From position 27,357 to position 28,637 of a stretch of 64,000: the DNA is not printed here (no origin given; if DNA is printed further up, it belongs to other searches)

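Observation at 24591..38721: FbpABC/AfuABC-type importers embedded in sugar-kinase/phosphatase/isomerase genes: likely sugar-phosphate uptake, not iron (clusters A and B)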

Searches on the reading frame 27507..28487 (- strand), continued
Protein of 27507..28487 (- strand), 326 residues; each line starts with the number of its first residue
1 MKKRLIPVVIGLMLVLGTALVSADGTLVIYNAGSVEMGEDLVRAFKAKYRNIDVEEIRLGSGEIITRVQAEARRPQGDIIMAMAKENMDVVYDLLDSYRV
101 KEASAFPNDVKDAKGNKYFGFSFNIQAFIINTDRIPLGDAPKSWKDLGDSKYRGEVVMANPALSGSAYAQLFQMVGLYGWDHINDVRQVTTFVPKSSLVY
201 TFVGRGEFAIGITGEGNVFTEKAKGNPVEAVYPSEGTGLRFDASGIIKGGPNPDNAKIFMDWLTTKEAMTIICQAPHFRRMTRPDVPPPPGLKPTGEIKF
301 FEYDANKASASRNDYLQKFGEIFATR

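Call 60: search_protein_families(library=pfam, proteins=[L018:8943-9713:+, L018:14273-15025:-, L024:4690-5745:+, L025:34-1335:+, L025:5826-6758:+, L025:6953-7993:-, L023:8321-9358:-, L023:13793-14524:+, L028:3485-4660:-, L018:7555-8946:+])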
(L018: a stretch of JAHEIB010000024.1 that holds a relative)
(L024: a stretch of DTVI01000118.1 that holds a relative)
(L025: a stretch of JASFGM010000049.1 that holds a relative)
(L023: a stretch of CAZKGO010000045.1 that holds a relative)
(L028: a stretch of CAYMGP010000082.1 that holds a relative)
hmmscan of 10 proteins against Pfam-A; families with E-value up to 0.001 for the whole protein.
L018:8943-9713:+ (256 aa): 2 families
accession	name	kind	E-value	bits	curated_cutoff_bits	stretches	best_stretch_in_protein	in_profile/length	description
PF00483.29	NTP_transferase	-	1.9e-24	87.1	21.2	1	4-248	2-242/245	Nucleotidyl transferase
PF12804.13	NTP_transf_3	-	3.4e-10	40.8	27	1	4-135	1-112/160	MobA-like NTP transferase domain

L018:14273-15025:- (250 aa): 2 families
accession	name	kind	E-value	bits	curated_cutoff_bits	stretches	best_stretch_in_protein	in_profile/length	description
PF00483.29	NTP_transferase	-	1.6e-24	87.3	21.2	1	3-240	2-240/245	Nucleotidyl transferase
PF12804.13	NTP_transf_3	-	2e-08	35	27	1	3-137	1-120/160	MobA-like NTP transferase domain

L024:4690-5745:+ (351 aa): 4 families
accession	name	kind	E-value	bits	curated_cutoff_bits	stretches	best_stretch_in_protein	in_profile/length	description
PF22725.1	GFO_IDH_MocA_C3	-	1.1e-30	106.7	27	1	132-253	4-123/124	GFO/IDH/MocA C-terminal domain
PF02894.22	GFO_IDH_MocA_C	-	7.8e-27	94.9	22.9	1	133-346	1-218/218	Oxidoreductase family, C-terminal alpha/beta domain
PF01408.29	GFO_IDH_MocA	-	1.6e-26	93.8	24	1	4-117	2-116/120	Oxidoreductase family, NAD-binding Rossmann fold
PF03447.22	NAD_binding_3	-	0.00012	23.2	24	1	9-117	1-113/116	Homoserine dehydrogenase, NAD binding domain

L025:34-1335:+ (433 aa): 2 families
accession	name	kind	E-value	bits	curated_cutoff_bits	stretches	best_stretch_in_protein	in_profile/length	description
PF01979.26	Amidohydro_1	-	5.2e-13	49.4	25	1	83-424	2-345/345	Amidohydrolase family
PF07969.17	Amidohydro_3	-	0.00035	20.6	29.7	0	367-425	408-472/472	Amidohydrolase family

L025:5826-6758:+ (310 aa): 1 family
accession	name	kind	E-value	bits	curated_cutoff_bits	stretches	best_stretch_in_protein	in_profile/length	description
PF01261.30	AP_endonuc_2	-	8e-22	78.6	31.1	1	60-293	47-230/249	Xylose isomerase-like TIM barrel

L025:6953-7993:- (346 aa): 1 family
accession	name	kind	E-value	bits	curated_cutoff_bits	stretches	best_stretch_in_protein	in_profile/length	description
PF12281.14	NTP_transf_8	-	4.9e-54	184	26.3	1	112-316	3-211/218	Nucleotidyltransferase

L023:8321-9358:- (345 aa): 3 families
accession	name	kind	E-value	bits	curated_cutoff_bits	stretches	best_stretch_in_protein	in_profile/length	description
PF13419.12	HAD_2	-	3.9e-11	43.8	23.8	1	150-327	1-178/178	Haloacid dehalogenase-like hydrolase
PF00702.32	Hydrolase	-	7.4e-11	43.2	26.4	1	148-321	2-191/191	haloacid dehalogenase-like hydrolase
PF12710.13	HAD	-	0.00025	21.9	27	1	150-314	1-185/189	haloacid dehalogenase-like hydrolase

L023:13793-14524:+ (243 aa): 5 families
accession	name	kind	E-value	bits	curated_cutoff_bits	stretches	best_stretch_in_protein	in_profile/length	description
PF13649.12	Methyltransf_25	-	4.4e-13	50.2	27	1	43-135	2-97/97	Methyltransferase domain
PF08241.18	Methyltransf_11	-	5.6e-09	37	21.2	1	43-139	1-95/95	Methyltransferase domain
PF08242.18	Methyltransf_12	-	2e-07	32.1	30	1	43-136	1-97/98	Methyltransferase domain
PF13847.12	Methyltransf_31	-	6.2e-05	23.1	27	1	42-143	7-113/145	Methyltransferase domain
PF13489.12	Methyltransf_23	-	0.00039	20.6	27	1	31-152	14-129/164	Methyltransferase domain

L028:3485-4660:- (391 aa): 5 families
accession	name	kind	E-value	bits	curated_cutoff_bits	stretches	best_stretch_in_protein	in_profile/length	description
PF00266.25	Aminotran_5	-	9.6e-81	272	21.5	1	14-373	1-369/371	Aminotransferase class-V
PF01212.27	Beta_elim_lyase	-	1.7e-08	34.6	27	1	60-189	37-171/288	Beta-eliminating lyase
PF00155.27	Aminotran_1_2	-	1.7e-08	34.5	19.7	1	56-187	43-186/361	Aminotransferase class I and II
PF01041.23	DegT_DnrJ_EryC1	-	7.6e-08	32.4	19.8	1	75-193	42-152/360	DegT/DnrJ/EryC1/StrS aminotransferase family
PF01053.26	Cys_Met_Meta_PP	-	6.8e-05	22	27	1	39-192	36-179/381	Cys/Met metabolism PLP-dependent enzyme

L018:7555-8946:+ (463 aa): 4 families
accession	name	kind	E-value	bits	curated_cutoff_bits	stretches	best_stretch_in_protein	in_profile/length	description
PF13607.11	Succ_CoA_lig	-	2.7e-42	144.2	27.4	1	156-292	1-137/138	Succinyl-CoA ligase like flavodoxin domain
PF13380.12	CoA_binding_2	-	1.6e-19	70.9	22.8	1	15-139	1-113/116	CoA binding domain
PF02629.25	CoA_binding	-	1.5e-09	38.9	22.3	1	44-104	33-97/97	CoA binding domain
PF19045.5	Ligase_CoA_2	-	4.6e-07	30.5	23.7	1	306-385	3-79/162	Ligase-CoA domain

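Call 63: search_protein_families(library=ncbifam, proteins=[L028:3485-4660:-, L018:8943-9713:+, L018:14273-15025:-, L024:4690-5745:+, L004:13961-14788:-, L004:8971-9777:-, L004:5182-6618:+, L025:5826-6758:+, L023:8321-9358:-, L004:3876-5051:-], max_evalue=0.00001)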
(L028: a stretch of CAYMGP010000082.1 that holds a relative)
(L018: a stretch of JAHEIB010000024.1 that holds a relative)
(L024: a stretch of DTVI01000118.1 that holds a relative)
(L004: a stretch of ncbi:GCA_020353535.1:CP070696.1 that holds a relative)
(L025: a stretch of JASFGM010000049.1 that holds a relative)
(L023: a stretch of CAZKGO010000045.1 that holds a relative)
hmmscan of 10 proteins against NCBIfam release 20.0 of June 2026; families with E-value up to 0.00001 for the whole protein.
L028:3485-4660:- (391 aa): 24 families
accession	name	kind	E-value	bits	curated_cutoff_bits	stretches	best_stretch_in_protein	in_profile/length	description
TIGR03402.1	FeS_nifS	equivalog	2.2e-143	477.6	530.75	1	14-385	1-372/379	cysteine desulfurase NifS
NF010611.0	PRK14012.1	equivalog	7.2e-127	423.7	548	1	12-384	5-380/406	IscS subfamily cysteine desulfurase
TIGR02006.1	IscS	equivalog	1.4e-125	419.5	643.2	1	12-384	3-376/402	IscS subfamily cysteine desulfurase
TIGR03235.1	DNA_S_dndA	equivalog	3.7e-120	401.5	480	1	15-362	1-352/353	cysteine desulfurase DndA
TIGR03403.1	nifS_epsilon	equivalog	5.6e-98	328.2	587.7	1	14-384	1-374/382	NifS family cysteine desulfurase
NF002806.0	PRK02948.1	subfamily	6.8e-89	298.5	304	1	14-382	2-371/381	IscS subfamily cysteine desulfurase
TIGR01977.1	am_tr_V_EF2568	hypoth_equivalog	5.2e-53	180.4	377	1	14-379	1-373/376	cysteine desulfurase family protein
TIGR01979.1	sufS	subfamily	1.9e-44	152.2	475.1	1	10-228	16-237/403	SufS family cysteine desulfurase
NF041166.1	f2_encap_cargo1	exception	3.9e-40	138.6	800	1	14-228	247-464/623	family 2A encapsulin nanocompartment cargo protein cysteine desulfurase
NF040779.1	Sec_lyase_SclA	exception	6.4e-38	130.6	525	1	14-380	1-374/378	selenocysteine lyase SclA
NF008126.0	PRK10874.1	equivalog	7.4e-31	107.7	607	1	12-382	19-395/401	cysteine desulfurase CsdA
NF006791.0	PRK09295.1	equivalog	1.7e-28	99.8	661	1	11-228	21-242/406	cysteine desulfurase SufS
TIGR03392.1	FeS_syn_CsdA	equivalog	8.3e-28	97.6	493.6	1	12-229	16-236/398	cysteine desulfurase CsdA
TIGR01976.1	am_tr_V_VC1184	hypoth_equivalog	7.9e-24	84.7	352.35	1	12-229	18-236/401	cysteine desulfurase-like protein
TIGR04343.1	egtE_PLP_lyase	equivalog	2.2e-18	66.2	400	1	51-232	50-223/370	ergothioneine biosynthesis PLP-dependent enzyme EgtE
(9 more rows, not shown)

L018:8943-9713:+ (256 aa): 15 families
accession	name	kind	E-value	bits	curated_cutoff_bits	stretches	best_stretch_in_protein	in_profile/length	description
NF041313.1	UDPGP_AglF_Halo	equivalog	3.8e-20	72.3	400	1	4-242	3-228/234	UTP--glucose-1-phosphate uridylyltransferase AglF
TIGR03992.1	Arch_glmU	subfamily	2.7e-19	69.3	292.1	1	4-199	3-178/393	bifunctional sugar-1-phosphate nucleotidylyltransferase/acetyltransferase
TIGR01208.1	rmlA_long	equivalog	3.2e-19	69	320.25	1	4-199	2-184/353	glucose-1-phosphate thymidylyltransferase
TIGR02091.1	glgC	equivalog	6.4e-16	58.4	424.9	1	3-248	2-259/364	glucose-1-phosphate adenylyltransferase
TIGR01099.1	galU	equivalog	9.1e-13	48.4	326.8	1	4-55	4-54/261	UTP--glucose-1-phosphate uridylyltransferase GalU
NF003670.0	PRK05293.1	equivalog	1.7e-12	47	470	1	3-246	6-256/382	glucose-1-phosphate adenylyltransferase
NF001947.0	PRK00725.1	subfamily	5.1e-11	42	470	1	3-179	18-198/426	glucose-1-phosphate adenylyltransferase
NF041173.1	Sug_nt_acttase_Thmprot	equivalog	1.7e-10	40.5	600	1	4-200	3-179/405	bifunctional sugar-1-phosphate nucleotidylyltransferase/acetyltransferase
NF045761.1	NAMPUrTaseMurU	equivalog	1.2e-09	38.4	250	1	4-44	3-43/226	N-acetylmuramate alpha-1-phosphate uridylyltransferase MurU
NF045697.1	MurNAcPUrMurU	equivalog_domain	1.6e-09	37.5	370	1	5-46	1-42/229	N-acetylmuramate alpha-1-phosphate uridylyltransferase MurU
NF002772.0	PRK02862.1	equivalog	2e-09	36.7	537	1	3-175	5-180/429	glucose-1-phosphate adenylyltransferase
NF002023.0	PRK00844.1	subfamily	3.5e-09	36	458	1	3-179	8-186/408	glucose-1-phosphate adenylyltransferase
NF052502.1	man1P_GTase_Rv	exception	4.4e-09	35.7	440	1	4-241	3-223/352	mannose-1-phosphate guanylyltransferase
TIGR01207.1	rmlA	equivalog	5.3e-09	35.6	360.65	0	153-195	139-181/286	glucose-1-phosphate thymidylyltransferase RfbA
NF041135.1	IPPtranDIPPsyn_Thcocales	equivalog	9.4e-06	24.9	580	0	4-69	3-63/419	bifunctional L-myo-inositol-1-phosphate cytidylyltransferase/CDP-L-myo-inositol myo-inositolphosphotransferase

L018:14273-15025:- (250 aa): 16 families
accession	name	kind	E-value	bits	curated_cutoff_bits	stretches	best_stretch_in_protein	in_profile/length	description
TIGR01208.1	rmlA_long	equivalog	3.5e-22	78.8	320.25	1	3-233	2-225/353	glucose-1-phosphate thymidylyltransferase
NF041313.1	UDPGP_AglF_Halo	equivalog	2.7e-18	66.3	400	1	1-238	1-230/234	UTP--glucose-1-phosphate uridylyltransferase AglF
TIGR03992.1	Arch_glmU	subfamily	1.7e-16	60.1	292.1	1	1-205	1-188/393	bifunctional sugar-1-phosphate nucleotidylyltransferase/acetyltransferase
TIGR01099.1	galU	equivalog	4.1e-14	52.8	326.8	1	3-54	4-54/261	UTP--glucose-1-phosphate uridylyltransferase GalU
TIGR01207.1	rmlA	equivalog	6.9e-13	48.3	360.65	1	4-205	3-195/286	glucose-1-phosphate thymidylyltransferase RfbA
NF041173.1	Sug_nt_acttase_Thmprot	equivalog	8.7e-13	48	600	1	1-230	1-215/405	bifunctional sugar-1-phosphate nucleotidylyltransferase/acetyltransferase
NF052502.1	man1P_GTase_Rv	exception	6.6e-11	41.7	440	1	3-192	3-183/352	mannose-1-phosphate guanylyltransferase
TIGR02091.1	glgC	equivalog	8.6e-10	38.2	424.9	1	2-245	2-262/364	glucose-1-phosphate adenylyltransferase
NF012024.0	PRK15480.1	equivalog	7.1e-09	35.2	588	0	4-41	7-44/292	glucose-1-phosphate thymidylyltransferase RfbA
NF003670.0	PRK05293.1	equivalog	3.5e-08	32.8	470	0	104-243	117-259/382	glucose-1-phosphate adenylyltransferase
NF002772.0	PRK02862.1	equivalog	6.2e-08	31.8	537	0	2-54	5-57/429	glucose-1-phosphate adenylyltransferase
NF001947.0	PRK00725.1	subfamily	1.1e-07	31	470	1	2-172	18-197/426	glucose-1-phosphate adenylyltransferase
NF045761.1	NAMPUrTaseMurU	equivalog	4e-07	30.1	250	1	1-42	1-42/226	N-acetylmuramate alpha-1-phosphate uridylyltransferase MurU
NF049965.1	GlMnHpPGnyltfHddC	equivalog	5e-07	29.6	300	1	2-124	2-115/221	D-glycero-D-manno-heptose 1-phosphate guanosyltransferase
NF045697.1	MurNAcPUrMurU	equivalog_domain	5.4e-07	29.2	370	1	5-78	2-73/229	N-acetylmuramate alpha-1-phosphate uridylyltransferase MurU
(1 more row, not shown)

L024:4690-5745:+ (351 aa): 8 families
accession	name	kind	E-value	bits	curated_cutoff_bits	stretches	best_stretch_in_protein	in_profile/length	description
TIGR04380.1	myo_inos_iolG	equivalog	4.4e-45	154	355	1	3-344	2-329/330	inositol 2-dehydrogenase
NF040723.1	UDP-GlcNAcDh_Arch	equivalog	5.8e-29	101.6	450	1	5-256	3-238/302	UDP-N-acetylglucosamine 3-dehydrogenase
NF052479.1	LevoglcsnDh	equivalog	3.2e-25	88.6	650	1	36-209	45-219/386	levoglucosan dehydrogenase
NF041392.1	XylDh_Gfo6_Halo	equivalog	7.6e-19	67.7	350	1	4-345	18-349/350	D-xylose 1-dehydrogenase Gfo6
NF052679.1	InsChiInosDhIolG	equivalog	1.3e-17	63.9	540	1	1-260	1-256/343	bifunctional inositol 2-dehydrogenase/D-chiro-inositol 1-dehydrogenase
NF008607.0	PRK11579.1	subfamily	6.9e-16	58.2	330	1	5-183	7-187/346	oxidoreductase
NF007574.0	PRK10206.1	equivalog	2.3e-10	40.1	352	1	55-163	57-165/345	oxidoreductase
NF058563.1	BT_2159_fam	equivalog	1e-06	28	650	1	5-146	3-145/350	disaccharide 3-dehydrogenase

L004:13961-14788:- (275 aa): 25 families
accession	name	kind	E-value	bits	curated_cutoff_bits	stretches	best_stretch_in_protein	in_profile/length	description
TIGR00099.1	Cof-subfamily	subfamily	2.5e-42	145.2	137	1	12-262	1-248/256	Cof-type HAD-IIB family hydrolase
NF011705.0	PRK15126.1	equivalog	5.1e-29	101.4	336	1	10-253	2-239/272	HMP-PP phosphatase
TIGR01484.1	HAD-SF-IIB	subfamily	9.8e-28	97.7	41.8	1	12-242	1-220/221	HAD-IIB family hydrolase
NF007821.0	PRK10530.1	equivalog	2.4e-26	92.6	274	2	10-116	3-109/272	pyridoxal phosphatase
TIGR01487.1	Pglycolate_arch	equivalog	3e-23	82.8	122.75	2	190-258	135-203/215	phosphoglycolate phosphatase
NF045966.1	YcsE_rel_Pase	equivalog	1e-22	80.9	220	1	10-261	2-250/265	YcsE-related riboflavin metabolism phosphatase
NF007806.0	PRK10513.1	equivalog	1e-22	80.9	273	2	11-95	4-91/270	sugar-phosphatase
TIGR01482.1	SPP-subfamily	subfamily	1.2e-22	80.6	107.15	2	175-260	126-207/225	sucrose-phosphate phosphatase subfamily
NF002245.0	PRK01158.1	equivalog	1.3e-22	80.3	198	2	194-257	149-212/233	phosphoglycolate phosphatase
NF008213.0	PRK10976.1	equivalog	3.8e-22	79.1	386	1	10-252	2-240/266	sugar/pyridoxal phosphate phosphatase YigL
TIGR01486.1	HAD-SF-IIB-MPGP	subfamily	3.3e-16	59.4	164.75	1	12-85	1-74/257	mannosyl-3-phosphoglycerate phosphatase family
TIGR02463.1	MPGP_rel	hypoth_equivalog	2.4e-14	53.7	282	1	12-84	1-72/216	mannosyl-3-phosphoglycerate phosphatase-related protein YedP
NF001217.0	PRK00192.1-4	equivalog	1.5e-13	50.9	373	1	12-97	10-94/265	mannosyl-3-phosphoglycerate phosphatase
TIGR02471.1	sucr_syn_bact_C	equivalog_domain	1.8e-11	44.1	209.75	1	170-252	127-209/236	sucrose-phosphate synthase, sucrose phosphatase-like domain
TIGR02461.1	osmo_MPG_phos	equivalog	3.1e-11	43.8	244.35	1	13-83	2-71/227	mannosyl-3-phosphoglycerate phosphatase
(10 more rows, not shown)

L004:8971-9777:- (268 aa): 8 families
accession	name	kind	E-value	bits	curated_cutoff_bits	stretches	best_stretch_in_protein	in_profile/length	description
NF005596.0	PRK07328.1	subfamily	6.7e-76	255.2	202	1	1-262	3-266/269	histidinol-phosphatase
TIGR01856.1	hisJ_fam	subfamily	2.1e-46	158.7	90.2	1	2-238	1-249/252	histidinol-phosphatase HisJ family protein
NF005996.1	PRK08123.1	equivalog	1.9e-35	122.4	133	1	3-236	2-258/262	histidinol-phosphatase HisJ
NF005235.0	PRK06740.1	equivalog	4e-28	98.8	442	1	59-261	122-328/335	histidinol phosphate phosphatase domain-containing protein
NF005597.0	PRK07329.1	equivalog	1.6e-15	57.4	303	1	1-258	3-252/257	hypothetical protein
NF004086.0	PRK05588.1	equivalog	1.2e-11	45.1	321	1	1-259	1-251/255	histidinol phosphate phosphatase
NF006702.0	PRK09248.1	domain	4e-09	36.3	264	0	156-234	126-202/246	PHP domain-containing protein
NF006251.0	PRK08392.1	equivalog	5.1e-06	26.1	212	0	2-233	2-191/216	hypothetical protein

L004:5182-6618:+ (478 aa): 39 families (the best 25 are shown)
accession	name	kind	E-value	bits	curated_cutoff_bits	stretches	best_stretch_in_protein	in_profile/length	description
TIGR02253.1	CTE7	subfamily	2e-52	178.2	169.75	2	5-238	4-220/221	TIGR02253 family HAD-type hydrolase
TIGR02252.1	DREG-2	subfamily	3.1e-38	131.6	155.2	2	70-207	61-199/203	HAD hydrolase, REG-2-like, family IA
NF053830.1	RUBPPhHalo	equivalog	6.6e-32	111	330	2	112-240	104-232/234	ribulose-1,5-bisphosphate 5-phosphatase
NF009695.0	PRK13222.1-2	equivalog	6.5e-30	104.3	225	2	112-244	95-224/226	phosphoglycolate phosphatase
TIGR01449.2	PGP_bact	equivalog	4.9e-29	101.4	180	2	350-453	85-186/213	phosphoglycolate phosphatase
TIGR01428.1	HAD_type_II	equivalog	3.6e-27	95.7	125.4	2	336-449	77-188/197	haloacid dehalogenase type II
TIGR02254.1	YjjG_YfnB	equivalog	2e-26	92.9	159.9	2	113-238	99-219/223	YjjG family noncanonical pyrimidine nucleotidase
NF006976.0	PRK09449.1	equivalog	3.2e-26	92.2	183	2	115-243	99-223/225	pyrimidine 5'-nucleotidase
NF009804.0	PRK13288.1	equivalog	2e-25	89.6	218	2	347-454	79-184/215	pyrophosphatase PpaX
TIGR02247.1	HAD-1A3-hyp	subfamily_domain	2.2e-25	89.6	125.4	2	342-453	88-197/211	epoxide hydrolase N-terminal domain-like phosphatase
TIGR01454.1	AHBA_synth_RP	hypoth_equivalog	6.2e-25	88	246.65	2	114-239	78-200/205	AHBA synthesis associated protein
TIGR01662.1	HAD-SF-IIIA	subfamily_domain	1.5e-20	73.7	44.6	2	104-209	18-135/141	HAD-IIIA family hydrolase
TIGR01549.1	HAD-SF-IA-v1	subfamily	6.2e-19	68.9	23.3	1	125-206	74-149/149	HAD-IA family hydrolase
NF009694.0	PRK13222.1-1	equivalog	8e-19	67.9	415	2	351-469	112-235/252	phosphoglycolate phosphatase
NF006991.0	PRK09456.1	equivalog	3e-18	66.3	295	1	354-452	88-185/199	glucose-1-phosphatase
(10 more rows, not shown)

L025:5826-6758:+ (310 aa): 3 families
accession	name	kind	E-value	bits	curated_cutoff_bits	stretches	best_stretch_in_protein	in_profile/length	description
TIGR00587.1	nfo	subfamily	2.8e-08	33.3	129.65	0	66-130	70-131/279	deoxyribonuclease IV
NF002196.0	PRK01060.1-1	equivalog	4e-07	29.6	333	0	158-280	123-246/297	deoxyribonuclease IV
NF041277.1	coba_remo_CbiR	equivalog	2.9e-06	27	105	1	72-281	72-222/249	cobamide remodeling phosphodiesterase CbiR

L023:8321-9358:- (345 aa): 1 family
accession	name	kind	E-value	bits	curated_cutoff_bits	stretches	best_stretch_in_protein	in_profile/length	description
NF009695.0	PRK13222.1-2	equivalog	3.1e-07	30.1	225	1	146-322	5-188/226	phosphoglycolate phosphatase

L004:3876-5051:- (391 aa): 0 families
